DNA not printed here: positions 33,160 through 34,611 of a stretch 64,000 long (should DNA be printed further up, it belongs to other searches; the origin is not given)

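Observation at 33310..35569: Two adjacent unannotatable proteins carrying sialyltransferase-type short motifs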

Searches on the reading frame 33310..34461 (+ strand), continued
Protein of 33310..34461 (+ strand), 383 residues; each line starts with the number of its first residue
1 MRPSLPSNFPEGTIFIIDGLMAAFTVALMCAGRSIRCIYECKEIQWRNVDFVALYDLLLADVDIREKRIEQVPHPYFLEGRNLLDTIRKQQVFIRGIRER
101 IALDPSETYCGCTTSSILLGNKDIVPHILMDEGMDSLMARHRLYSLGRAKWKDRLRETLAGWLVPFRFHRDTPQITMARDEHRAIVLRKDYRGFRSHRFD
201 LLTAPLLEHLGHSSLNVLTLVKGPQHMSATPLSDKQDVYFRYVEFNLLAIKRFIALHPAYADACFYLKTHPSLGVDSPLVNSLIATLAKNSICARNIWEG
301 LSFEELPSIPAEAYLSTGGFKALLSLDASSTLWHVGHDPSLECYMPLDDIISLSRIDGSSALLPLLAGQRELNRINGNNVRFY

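Call 70: find_encoding_contigs(protein=P0110, flank=10000, max_places=1)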
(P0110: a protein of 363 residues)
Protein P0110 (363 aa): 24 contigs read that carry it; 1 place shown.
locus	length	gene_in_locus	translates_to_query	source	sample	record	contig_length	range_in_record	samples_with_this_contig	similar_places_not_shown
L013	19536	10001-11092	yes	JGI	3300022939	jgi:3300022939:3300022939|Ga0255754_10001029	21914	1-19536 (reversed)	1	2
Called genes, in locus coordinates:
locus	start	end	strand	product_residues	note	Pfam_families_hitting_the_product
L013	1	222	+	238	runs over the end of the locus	PF02348:CTP_transf_3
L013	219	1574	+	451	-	PF00202:Aminotran_3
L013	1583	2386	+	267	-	PF00795:CN_hydrolase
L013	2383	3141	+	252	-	PF00106:adh_short, PF01370:Epimerase (weak), PF13561:adh_short_C2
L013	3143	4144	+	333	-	PF00106:adh_short, PF01073:3Beta_HSD, PF01370:Epimerase, PF02719:Polysacc_synt_2, PF04321:RmlD_sub_bind, PF07993:NAD_binding_4, PF13460:NAD_binding_10, PF16363:GDP_Man_Dehyd, +1 more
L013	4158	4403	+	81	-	PF01041:DegT_DnrJ_EryC1 (weak)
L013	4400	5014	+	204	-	PF17836:PglD_N, PF25084:LbH_EIF2B, PF25087:GMPPB_C (faint), PF14602:Hexapep_2 (faint), PF00132:Hexapep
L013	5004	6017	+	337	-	PF03102:NeuB, PF08666:SAF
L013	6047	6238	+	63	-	-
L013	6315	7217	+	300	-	PF21360:PylC-like_N (weak), PF02655:ATP-grasp_3, PF15632:ATPgrasp_Ter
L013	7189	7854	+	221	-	PF00702:Hydrolase, PF12710:HAD (weak), PF13419:HAD_2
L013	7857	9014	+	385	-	PF02350:Epimerase_2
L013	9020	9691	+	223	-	PF02585:PIG-L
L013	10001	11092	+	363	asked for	-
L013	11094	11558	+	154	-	-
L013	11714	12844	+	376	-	PF01041:DegT_DnrJ_EryC1, PF00155:Aminotran_1_2 (weak), PF01212:Beta_elim_lyase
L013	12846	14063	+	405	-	PF00534:Glycos_transf_1, PF13692:Glyco_trans_1_4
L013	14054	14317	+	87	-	-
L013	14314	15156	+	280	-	PF00535:Glycos_transf_2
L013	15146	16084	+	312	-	PF14897:EpsG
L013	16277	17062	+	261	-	PF00535:Glycos_transf_2, PF10111:Glyco_tranf_2_2, PF13641:Glyco_tranf_2_3 (weak)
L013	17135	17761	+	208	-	PF02397:Bac_transf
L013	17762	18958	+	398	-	PF01041:DegT_DnrJ_EryC1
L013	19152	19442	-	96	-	PF00483:NTP_transferase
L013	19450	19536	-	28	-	?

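Call 71: find_encoding_contigs(protein=P0107, flank=10000, max_places=1)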
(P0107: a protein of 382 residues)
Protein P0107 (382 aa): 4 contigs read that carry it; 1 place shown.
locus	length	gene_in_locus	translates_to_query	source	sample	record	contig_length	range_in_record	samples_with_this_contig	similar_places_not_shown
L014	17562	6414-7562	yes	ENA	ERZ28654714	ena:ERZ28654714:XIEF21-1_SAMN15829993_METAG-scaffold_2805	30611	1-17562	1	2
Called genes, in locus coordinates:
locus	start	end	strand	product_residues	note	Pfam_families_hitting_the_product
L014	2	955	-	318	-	?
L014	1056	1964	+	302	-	PF00535:Glycos_transf_2 (weak), PF13641:Glyco_tranf_2_3, PF13632:Glyco_trans_2_3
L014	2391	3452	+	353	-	PF00535:Glycos_transf_2, PF10111:Glyco_tranf_2_2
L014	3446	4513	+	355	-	PF14897:EpsG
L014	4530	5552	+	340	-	PF00535:Glycos_transf_2, PF10111:Glyco_tranf_2_2, PF13641:Glyco_tranf_2_3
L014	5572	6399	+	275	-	PF00535:Glycos_transf_2, PF10111:Glyco_tranf_2_2, PF13641:Glyco_tranf_2_3 (weak)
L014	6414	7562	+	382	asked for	-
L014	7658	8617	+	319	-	-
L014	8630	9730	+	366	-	PF01041:DegT_DnrJ_EryC1, PF00155:Aminotran_1_2 (faint), PF01053:Cys_Met_Meta_PP (weak), PF01212:Beta_elim_lyase (weak)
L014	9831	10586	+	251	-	-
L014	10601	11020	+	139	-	PF05523:FdtA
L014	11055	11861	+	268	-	-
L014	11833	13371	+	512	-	-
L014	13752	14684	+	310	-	PF01073:3Beta_HSD, PF01370:Epimerase, PF02719:Polysacc_synt_2 (weak), PF04321:RmlD_sub_bind, PF13460:NAD_binding_10 (weak), PF16363:GDP_Man_Dehyd, PF07993:NAD_binding_4 (weak)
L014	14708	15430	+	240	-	PF02348:CTP_transf_3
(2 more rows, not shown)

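Call 72: find_encoding_contigs(protein=P0102, flank=10000, max_places=1)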
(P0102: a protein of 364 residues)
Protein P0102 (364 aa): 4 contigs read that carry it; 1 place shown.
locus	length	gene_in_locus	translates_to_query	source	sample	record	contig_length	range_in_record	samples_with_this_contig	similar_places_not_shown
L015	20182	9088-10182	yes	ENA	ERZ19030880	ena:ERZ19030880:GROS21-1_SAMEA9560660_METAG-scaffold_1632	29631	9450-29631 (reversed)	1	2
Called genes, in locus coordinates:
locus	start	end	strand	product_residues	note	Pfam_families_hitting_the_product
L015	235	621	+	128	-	PF01047:MarR (weak), PF12802:MarR_2 (weak), PF13412:HTH_24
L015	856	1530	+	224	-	PF02348:CTP_transf_3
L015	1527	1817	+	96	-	PF00106:adh_short (weak), PF05368:NmrA (weak), PF01073:3Beta_HSD, PF01370:Epimerase, PF02719:Polysacc_synt_2, PF16363:GDP_Man_Dehyd, PF13460:NAD_binding_10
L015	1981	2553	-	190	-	-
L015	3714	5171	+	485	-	PF00483:NTP_transferase, PF12804:NTP_transf_3 (weak), PF22640:ManC_GMP_beta-helix, PF01050:MannoseP_isomer, PF07883:Cupin_2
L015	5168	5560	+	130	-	PF04321:RmlD_sub_bind (weak), PF01370:Epimerase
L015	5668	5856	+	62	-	PF01370:Epimerase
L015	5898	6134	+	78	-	-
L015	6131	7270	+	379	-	PF01370:Epimerase, PF04321:RmlD_sub_bind (weak), PF16363:GDP_Man_Dehyd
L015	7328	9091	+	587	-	PF00664:ABC_membrane, PF00005:ABC_tran, PF02463:SMC_N, PF13555:AAA_29 (weak)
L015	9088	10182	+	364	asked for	-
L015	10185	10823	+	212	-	-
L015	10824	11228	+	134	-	-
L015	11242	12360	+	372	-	PF01041:DegT_DnrJ_EryC1, PF00155:Aminotran_1_2 (weak), PF01053:Cys_Met_Meta_PP (weak), PF01212:Beta_elim_lyase (weak)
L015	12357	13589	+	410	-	PF00534:Glycos_transf_1, PF13692:Glyco_trans_1_4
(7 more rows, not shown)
